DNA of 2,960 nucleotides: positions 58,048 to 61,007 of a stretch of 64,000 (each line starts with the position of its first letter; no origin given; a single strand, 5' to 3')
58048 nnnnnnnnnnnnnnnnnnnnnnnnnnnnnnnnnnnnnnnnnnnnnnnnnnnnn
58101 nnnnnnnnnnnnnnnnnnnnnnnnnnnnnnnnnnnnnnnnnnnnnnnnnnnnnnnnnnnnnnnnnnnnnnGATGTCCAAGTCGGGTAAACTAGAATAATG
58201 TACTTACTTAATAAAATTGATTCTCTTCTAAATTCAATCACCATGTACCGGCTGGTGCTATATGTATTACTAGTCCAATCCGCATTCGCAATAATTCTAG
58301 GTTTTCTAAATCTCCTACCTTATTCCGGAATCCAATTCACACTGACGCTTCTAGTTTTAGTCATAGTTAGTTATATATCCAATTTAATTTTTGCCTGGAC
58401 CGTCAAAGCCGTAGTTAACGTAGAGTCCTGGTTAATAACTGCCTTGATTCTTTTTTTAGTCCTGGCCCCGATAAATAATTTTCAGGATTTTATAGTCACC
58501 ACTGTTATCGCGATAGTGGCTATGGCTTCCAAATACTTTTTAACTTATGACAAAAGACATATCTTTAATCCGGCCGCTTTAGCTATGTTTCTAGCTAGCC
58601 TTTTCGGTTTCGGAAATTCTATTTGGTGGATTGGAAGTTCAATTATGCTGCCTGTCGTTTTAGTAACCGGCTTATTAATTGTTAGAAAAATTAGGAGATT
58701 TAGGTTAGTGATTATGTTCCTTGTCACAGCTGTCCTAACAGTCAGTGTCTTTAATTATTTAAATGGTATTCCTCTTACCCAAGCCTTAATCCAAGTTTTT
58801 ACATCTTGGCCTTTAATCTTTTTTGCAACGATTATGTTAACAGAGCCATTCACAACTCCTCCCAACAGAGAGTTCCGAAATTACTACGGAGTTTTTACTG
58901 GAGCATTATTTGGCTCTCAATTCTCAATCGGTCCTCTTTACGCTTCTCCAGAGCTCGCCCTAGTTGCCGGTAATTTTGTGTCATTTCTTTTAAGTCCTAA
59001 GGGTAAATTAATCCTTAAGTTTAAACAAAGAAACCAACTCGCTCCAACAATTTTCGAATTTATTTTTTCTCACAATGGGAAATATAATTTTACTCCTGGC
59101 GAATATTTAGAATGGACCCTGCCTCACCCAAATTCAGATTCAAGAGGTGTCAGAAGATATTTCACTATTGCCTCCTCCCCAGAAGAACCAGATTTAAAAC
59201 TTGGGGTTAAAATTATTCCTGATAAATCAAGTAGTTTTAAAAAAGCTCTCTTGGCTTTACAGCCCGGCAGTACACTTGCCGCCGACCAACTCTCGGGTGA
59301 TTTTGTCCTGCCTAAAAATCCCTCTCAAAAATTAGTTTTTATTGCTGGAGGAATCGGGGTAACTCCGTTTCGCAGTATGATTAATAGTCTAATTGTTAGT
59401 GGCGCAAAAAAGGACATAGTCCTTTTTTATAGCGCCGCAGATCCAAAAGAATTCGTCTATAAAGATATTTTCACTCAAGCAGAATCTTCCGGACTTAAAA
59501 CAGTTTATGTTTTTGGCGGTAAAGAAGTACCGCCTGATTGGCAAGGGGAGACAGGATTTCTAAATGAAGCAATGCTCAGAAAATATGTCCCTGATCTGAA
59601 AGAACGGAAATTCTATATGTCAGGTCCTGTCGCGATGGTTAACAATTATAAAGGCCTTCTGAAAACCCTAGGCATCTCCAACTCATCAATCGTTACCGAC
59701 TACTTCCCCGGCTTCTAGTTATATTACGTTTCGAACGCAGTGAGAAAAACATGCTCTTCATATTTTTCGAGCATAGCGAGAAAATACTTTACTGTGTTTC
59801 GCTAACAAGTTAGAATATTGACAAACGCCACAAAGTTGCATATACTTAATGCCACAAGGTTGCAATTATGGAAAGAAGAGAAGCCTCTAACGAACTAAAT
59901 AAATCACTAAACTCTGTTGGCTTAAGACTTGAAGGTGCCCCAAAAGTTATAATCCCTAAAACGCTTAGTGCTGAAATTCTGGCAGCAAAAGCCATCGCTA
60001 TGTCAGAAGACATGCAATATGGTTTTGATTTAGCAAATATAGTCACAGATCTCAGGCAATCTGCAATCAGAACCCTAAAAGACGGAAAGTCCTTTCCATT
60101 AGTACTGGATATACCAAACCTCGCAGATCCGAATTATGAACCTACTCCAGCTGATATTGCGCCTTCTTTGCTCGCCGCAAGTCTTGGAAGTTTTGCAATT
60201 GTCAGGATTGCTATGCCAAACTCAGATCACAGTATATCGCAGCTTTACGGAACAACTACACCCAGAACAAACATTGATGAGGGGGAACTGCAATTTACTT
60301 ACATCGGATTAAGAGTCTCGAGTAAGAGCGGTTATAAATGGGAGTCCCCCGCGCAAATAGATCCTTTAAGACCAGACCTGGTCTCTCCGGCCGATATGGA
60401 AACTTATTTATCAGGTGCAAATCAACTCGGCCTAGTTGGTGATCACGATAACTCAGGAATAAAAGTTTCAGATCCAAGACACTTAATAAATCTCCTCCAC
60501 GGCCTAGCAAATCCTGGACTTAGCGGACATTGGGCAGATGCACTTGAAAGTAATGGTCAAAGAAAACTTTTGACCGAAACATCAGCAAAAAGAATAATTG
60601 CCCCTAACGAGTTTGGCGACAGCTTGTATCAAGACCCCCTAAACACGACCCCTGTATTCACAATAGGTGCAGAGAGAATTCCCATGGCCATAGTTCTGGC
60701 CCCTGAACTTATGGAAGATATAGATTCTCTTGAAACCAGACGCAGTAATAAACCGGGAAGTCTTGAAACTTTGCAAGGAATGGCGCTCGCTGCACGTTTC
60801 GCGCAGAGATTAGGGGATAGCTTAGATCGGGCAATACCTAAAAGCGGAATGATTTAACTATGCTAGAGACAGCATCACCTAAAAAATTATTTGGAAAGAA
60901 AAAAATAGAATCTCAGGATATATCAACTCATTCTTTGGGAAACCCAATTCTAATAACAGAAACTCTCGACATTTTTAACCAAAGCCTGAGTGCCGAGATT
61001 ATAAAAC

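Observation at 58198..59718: Unusual domain fusion: RnfD/NqrB-like membrane domain fused to a ferredoxin-NADP reductase-type flavoprotein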

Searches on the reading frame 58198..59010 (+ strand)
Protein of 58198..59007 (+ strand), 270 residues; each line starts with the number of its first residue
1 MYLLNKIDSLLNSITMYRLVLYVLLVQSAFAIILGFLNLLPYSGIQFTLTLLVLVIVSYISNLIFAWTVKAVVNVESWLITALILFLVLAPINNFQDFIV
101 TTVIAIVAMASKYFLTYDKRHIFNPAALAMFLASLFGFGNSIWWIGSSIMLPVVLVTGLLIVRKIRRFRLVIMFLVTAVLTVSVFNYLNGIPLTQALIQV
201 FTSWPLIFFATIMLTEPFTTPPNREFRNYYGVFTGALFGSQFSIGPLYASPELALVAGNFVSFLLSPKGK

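Call 10: search_solved_structures(query=window:58198-59007:+, max_evalue=10, show_alignments=4)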
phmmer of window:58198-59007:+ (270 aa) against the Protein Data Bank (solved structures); distinct sequences matched with E-value up to 10: 1.
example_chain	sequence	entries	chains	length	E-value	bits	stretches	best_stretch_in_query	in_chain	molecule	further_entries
8ahx_D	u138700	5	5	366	0.12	15.2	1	138-239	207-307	Ion-translocating oxidoreductase complex subunit D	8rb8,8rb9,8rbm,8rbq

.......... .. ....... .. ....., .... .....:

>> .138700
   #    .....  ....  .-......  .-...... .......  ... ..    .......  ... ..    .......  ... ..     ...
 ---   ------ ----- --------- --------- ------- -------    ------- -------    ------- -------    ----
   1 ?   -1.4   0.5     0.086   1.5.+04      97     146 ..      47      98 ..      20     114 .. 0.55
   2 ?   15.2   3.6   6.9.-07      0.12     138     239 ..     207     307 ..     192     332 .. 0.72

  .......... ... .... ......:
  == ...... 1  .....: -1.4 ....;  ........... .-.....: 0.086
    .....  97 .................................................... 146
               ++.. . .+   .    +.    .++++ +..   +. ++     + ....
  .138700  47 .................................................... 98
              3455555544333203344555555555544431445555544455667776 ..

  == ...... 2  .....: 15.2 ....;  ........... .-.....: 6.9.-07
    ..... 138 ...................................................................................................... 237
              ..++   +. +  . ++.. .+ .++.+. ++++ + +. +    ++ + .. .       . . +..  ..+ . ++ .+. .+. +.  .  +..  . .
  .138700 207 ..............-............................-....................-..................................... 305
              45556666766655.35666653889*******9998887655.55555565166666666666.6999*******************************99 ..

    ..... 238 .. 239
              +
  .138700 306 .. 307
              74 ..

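Call 15: search_solved_structures(query=A2, max_evalue=10, show_alignments=4)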
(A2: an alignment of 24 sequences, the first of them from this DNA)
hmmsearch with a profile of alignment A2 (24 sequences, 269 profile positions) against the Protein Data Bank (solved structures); distinct sequences matched with E-value up to 10: 1.
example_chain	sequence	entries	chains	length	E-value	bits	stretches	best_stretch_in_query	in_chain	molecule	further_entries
8ahx_D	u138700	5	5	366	0.0005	22.8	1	155-260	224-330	Ion-translocating oxidoreductase complex subunit D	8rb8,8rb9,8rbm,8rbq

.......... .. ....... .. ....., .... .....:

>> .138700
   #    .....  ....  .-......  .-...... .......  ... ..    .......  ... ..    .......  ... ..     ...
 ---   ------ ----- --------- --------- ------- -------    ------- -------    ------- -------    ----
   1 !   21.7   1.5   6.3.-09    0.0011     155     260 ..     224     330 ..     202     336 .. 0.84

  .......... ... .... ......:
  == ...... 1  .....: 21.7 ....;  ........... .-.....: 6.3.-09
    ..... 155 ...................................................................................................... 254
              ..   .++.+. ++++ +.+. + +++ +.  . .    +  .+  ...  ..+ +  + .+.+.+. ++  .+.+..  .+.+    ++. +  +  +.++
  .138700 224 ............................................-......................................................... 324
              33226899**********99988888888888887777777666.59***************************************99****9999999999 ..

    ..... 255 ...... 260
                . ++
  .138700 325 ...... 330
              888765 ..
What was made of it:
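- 58198..59007 (+): RnfD/NqrB-like membrane domain of the fusion protein (aa 1-270; 10 helices; N terminus and C terminus both inside). Family profile against RnfD E 5e-4 (call 15).
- Checked: A 24-sequence family profile hits RnfD 8ahx_D at E 5e-4 (call 15).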

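Call 19: find_related_loci(query=A2, collection=genome_contigs, flank=6000)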
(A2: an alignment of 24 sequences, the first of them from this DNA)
Query A2 (271 aa) in genome_contigs; peptide patterns used: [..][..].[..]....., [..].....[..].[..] (x = any residue, [..] = any of these).
599 stretches matched a pattern (row limit reached: there are more); 579 encode a relative of the query (tblastn E <= 1e-3); the best 80 are kept; 80 distinct loci.
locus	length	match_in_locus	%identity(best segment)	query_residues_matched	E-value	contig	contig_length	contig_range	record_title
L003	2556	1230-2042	64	1-271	3e-119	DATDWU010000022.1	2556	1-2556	MAG TPA_asm: Patescibacteria group bacterium isolate SMAG_U8120 k141_837991, whole genome shotgun sequence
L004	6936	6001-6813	64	1-271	2e-106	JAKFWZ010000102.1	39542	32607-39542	MAG: Candidatus Daviesbacteria bacterium isolate ND2_Bin_11 ND2_0000087, whole genome shotgun sequence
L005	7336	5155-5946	57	1-271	4e-102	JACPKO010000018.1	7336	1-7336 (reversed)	MAG: Candidatus Daviesbacteria bacterium isolate NC_groundwater_496_Ag_S-0.1um_39_16 S35_SO-1_scaffold_7342, whole genom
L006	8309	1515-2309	54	7-271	8e-86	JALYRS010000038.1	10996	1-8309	MAG: bacterium isolate MDV bin95 SD1455_NODE_950_length_10996_cov_1.139939, whole genome shotgun sequence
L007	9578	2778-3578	54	4-270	6e-86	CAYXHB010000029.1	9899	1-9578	MAG TPA_asm: uncultured Gammaproteobacteria bacterium isolate SRP344714_co2_163 genome assembly, contig: NODE_18103_leng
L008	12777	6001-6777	53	7-271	5e-85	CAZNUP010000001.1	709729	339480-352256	MAG TPA_asm: uncultured Gammaproteobacteria bacterium isolate SRP292972_co3_34 genome assembly, contig: NODE_7_length_70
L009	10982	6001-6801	50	4-270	2e-84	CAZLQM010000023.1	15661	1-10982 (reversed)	MAG TPA_asm: uncultured Gammaproteobacteria bacterium isolate SRP107338_co1_111 genome assembly, contig: NODE_3950_lengt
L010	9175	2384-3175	50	7-270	1e-83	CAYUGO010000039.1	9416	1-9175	MAG TPA_asm: uncultured Gammaproteobacteria bacterium isolate SRP107338_co1_147 genome assembly, contig: NODE_9074_lengt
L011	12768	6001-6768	54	8-271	5e-83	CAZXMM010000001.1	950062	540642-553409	MAG TPA_asm: uncultured Gammaproteobacteria bacterium isolate SRP173033_co1_283 genome assembly, contig: NODE_1_length_9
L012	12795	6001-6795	49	7-271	5e-81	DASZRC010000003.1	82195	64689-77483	MAG TPA_asm: Patescibacteria group bacterium isolate SMAG_U6014 k141_4805, whole genome shotgun sequence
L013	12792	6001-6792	51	7-270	2e-80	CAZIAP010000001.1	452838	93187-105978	MAG TPA_asm: uncultured Gammaproteobacteria bacterium isolate SRP144015_co1_80 genome assembly, contig: NODE_5_length_45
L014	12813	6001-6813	49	1-271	8e-79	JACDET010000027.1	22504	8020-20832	MAG: Candidatus Levyibacteriota bacterium isolate MGR_bin367 SD2903_NODE_262_length_22504_cov_1.217589, whole genome sho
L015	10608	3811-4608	49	7-271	2e-78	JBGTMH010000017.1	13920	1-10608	MAG: Patescibacteria group bacterium isolate JTS-RE358 k141_5265058, whole genome shotgun sequence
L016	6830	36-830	49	7-271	2e-78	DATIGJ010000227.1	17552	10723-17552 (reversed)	MAG TPA_asm: Patescibacteria group bacterium isolate SMAG_U16418 k141_1226180, whole genome shotgun sequence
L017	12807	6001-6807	48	3-271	5e-78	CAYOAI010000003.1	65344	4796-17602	MAG TPA_asm: uncultured Gammaproteobacteria bacterium isolate SRP342105_co3_12 genome assembly, contig: NODE_248_length_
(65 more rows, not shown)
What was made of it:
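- The family lives mainly in small-genome Patescibacteria (call 19).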

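Call 20: search_protein_representatives(protein=window:58198-59007:+)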
Query: 270 residues. Proteins with E-value up to 0.001 (for the whole library): 1366; up to 1e-10: 729; up to 1e-30: 366. The best 150 are listed.
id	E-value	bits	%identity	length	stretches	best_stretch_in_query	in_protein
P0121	1.8e-71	257.2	48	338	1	3-268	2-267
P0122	3.5e-70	253.0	47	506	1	6-269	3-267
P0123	8.9e-70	251.7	48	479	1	5-270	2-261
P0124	2.9e-68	246.7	51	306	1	7-270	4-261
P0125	1.2e-66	241.4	49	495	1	2-269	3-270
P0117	1.7e-66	240.9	46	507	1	4-270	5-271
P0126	2.6e-65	237.0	49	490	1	4-270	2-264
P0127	1.9e-63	231.0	44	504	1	6-269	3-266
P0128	2.5e-63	230.5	47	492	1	3-270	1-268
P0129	1.4e-62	228.0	47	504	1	4-268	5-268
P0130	2.0e-62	227.6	47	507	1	4-268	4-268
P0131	4.9e-61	223.0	43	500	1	7-268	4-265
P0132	1.1e-59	218.7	45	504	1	9-269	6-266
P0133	1.5e-59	218.1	44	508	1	5-269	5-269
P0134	3.1e-59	217.1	44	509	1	3-268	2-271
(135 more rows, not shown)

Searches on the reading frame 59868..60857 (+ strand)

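Call 3: search_protein_families(library=pfam, proteins=[window:59868-60857:+], max_evalue=0.01)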
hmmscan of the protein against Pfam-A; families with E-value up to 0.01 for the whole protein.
window:59868-60857:+ (329 aa): 0 families

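Call 53: search_protein_families(library=pfam, proteins=[window:59868-60857:+], max_evalue=10)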
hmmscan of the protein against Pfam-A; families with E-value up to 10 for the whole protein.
window:59868-60857:+ (329 aa): 1 family
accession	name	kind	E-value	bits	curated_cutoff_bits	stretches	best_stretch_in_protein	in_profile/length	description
PF20300.4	prok_STING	-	0.19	12.2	27.1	1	26-84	40-97/137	Prokaryotic STING domain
